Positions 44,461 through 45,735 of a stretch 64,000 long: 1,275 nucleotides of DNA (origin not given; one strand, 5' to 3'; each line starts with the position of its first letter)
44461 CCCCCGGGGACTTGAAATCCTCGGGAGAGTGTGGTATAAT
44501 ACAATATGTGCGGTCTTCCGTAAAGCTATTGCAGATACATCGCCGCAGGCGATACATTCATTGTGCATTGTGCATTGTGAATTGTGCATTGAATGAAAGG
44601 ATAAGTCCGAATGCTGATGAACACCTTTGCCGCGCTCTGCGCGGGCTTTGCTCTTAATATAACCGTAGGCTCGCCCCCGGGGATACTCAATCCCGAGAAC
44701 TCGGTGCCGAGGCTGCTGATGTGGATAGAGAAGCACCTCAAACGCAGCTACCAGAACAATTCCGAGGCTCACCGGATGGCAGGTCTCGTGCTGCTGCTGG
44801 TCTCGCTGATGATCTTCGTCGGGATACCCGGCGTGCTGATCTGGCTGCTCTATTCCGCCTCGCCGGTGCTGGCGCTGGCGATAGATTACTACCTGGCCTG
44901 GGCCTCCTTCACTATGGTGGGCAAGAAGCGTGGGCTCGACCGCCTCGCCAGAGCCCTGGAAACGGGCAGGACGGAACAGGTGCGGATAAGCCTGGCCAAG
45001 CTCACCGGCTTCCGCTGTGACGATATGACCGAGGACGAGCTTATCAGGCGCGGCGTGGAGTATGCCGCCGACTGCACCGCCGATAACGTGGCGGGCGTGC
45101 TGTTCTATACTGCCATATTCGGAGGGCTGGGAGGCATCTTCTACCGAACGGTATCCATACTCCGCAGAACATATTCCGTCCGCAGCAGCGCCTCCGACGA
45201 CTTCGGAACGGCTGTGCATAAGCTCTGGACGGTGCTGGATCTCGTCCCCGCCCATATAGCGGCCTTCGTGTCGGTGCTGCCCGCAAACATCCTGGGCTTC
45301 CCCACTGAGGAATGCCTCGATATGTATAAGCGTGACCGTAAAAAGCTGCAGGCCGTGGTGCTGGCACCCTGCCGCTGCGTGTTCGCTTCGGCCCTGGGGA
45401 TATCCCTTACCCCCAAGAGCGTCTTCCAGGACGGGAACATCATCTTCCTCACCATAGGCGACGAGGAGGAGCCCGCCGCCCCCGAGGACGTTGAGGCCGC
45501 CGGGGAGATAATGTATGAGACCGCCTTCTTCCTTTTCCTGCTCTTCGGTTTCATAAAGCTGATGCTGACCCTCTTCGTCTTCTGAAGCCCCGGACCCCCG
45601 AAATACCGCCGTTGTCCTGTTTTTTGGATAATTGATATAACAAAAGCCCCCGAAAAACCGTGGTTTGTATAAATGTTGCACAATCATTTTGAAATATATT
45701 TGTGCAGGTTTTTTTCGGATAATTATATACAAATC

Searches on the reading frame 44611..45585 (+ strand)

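Call 40: search_protein_families(library=pfam, proteins=[window:44611-45585:+])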
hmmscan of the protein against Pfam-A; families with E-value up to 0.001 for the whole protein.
window:44611-45585:+ (324 aa): 1 family
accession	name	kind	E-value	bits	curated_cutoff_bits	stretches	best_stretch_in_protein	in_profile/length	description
PF03186.18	CobD_Cbib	-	1e-34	120.6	34.4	1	9-301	1-282/282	CobD/Cbib protein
